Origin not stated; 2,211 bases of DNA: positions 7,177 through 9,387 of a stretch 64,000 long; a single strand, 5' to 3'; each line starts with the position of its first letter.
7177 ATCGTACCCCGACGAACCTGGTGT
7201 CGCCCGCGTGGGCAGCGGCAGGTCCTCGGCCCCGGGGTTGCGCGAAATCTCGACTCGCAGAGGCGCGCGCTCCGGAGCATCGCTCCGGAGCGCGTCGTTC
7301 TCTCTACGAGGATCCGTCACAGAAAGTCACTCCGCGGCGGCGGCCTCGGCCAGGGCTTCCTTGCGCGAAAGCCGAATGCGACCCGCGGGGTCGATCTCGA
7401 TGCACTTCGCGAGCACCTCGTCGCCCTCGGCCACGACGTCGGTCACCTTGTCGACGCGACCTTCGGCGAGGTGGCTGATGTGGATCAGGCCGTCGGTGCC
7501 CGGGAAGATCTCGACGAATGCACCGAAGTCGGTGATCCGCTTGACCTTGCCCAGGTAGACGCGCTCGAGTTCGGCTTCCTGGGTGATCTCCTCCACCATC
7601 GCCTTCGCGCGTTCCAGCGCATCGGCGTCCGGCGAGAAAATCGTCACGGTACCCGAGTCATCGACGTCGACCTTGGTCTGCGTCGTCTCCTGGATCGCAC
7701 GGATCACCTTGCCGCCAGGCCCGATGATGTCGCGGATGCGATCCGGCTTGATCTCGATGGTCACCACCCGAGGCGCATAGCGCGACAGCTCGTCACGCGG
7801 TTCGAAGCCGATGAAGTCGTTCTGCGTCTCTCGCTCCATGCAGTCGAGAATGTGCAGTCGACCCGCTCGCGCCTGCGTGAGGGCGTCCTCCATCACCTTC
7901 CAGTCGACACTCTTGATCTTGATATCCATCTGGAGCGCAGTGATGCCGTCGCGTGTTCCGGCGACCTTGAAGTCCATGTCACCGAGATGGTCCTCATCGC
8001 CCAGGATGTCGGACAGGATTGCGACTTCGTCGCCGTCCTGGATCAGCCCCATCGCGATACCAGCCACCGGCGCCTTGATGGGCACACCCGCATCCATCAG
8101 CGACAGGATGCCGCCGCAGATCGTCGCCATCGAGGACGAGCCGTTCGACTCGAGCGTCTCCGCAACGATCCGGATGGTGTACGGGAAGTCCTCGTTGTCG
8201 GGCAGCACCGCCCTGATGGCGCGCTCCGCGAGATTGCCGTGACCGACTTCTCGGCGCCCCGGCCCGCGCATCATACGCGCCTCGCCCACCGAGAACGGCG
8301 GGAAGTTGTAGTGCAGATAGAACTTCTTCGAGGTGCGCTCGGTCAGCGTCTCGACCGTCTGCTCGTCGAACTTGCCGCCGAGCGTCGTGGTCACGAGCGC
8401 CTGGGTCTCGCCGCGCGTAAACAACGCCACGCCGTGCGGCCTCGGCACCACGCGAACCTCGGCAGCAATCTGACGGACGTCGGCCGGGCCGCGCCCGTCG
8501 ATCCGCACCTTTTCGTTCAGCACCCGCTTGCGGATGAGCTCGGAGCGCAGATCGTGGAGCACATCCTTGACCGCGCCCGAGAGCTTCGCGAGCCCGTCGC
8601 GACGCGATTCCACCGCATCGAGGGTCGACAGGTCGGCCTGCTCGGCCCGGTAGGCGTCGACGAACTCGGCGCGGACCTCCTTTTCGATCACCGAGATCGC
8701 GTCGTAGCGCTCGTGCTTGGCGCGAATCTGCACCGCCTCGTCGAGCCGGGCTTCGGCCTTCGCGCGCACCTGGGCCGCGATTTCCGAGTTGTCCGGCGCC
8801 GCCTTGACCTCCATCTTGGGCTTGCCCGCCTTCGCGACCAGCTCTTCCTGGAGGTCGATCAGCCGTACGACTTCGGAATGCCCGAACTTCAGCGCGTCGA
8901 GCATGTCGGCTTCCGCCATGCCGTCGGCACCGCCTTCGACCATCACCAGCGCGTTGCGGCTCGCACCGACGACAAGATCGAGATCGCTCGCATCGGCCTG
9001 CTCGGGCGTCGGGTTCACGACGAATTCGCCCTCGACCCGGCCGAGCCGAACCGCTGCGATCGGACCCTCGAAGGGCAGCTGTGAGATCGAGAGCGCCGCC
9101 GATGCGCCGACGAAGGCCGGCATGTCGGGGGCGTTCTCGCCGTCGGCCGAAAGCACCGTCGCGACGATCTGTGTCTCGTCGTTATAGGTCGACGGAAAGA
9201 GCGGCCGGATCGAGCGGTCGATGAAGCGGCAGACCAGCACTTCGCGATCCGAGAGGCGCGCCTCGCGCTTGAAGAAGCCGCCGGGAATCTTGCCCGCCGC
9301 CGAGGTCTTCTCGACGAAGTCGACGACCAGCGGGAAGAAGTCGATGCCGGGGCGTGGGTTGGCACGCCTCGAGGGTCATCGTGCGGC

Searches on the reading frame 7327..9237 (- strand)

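Call 56: search_protein_families(library=pfam, proteins=[window:7327-9237:-], max_evalue=0.001)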
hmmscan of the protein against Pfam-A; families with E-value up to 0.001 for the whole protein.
window:7327-9237:- (636 aa): 6 families
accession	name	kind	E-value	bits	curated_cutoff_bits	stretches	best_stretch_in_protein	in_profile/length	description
PF01138.27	RNase_PH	-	1.6e-33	116.3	25.5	2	254-386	2-130/130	3' exoribonuclease family, domain 1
PF03725.20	RNase_PH_C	-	2e-22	79.3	20.8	2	58-121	1-66/67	3' exoribonuclease family, domain 2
PF00575.29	S1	-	1.4e-16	61.1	22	1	556-626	3-74/74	S1 RNA binding domain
PF00013.35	KH_1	-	2.8e-13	49.9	21.5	1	492-550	2-66/66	KH domain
PF03726.19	PNPase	-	3.3e-13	50.3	24.6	1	153-249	2-80/81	Polyribonucleotide nucleotidyltransferase, RNA binding domain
PF22675.2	KH-I_KHDC4-BBP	-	0.0002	21.6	30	0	501-533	8-40/76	KHDC4/BBP-like, KH-domain type I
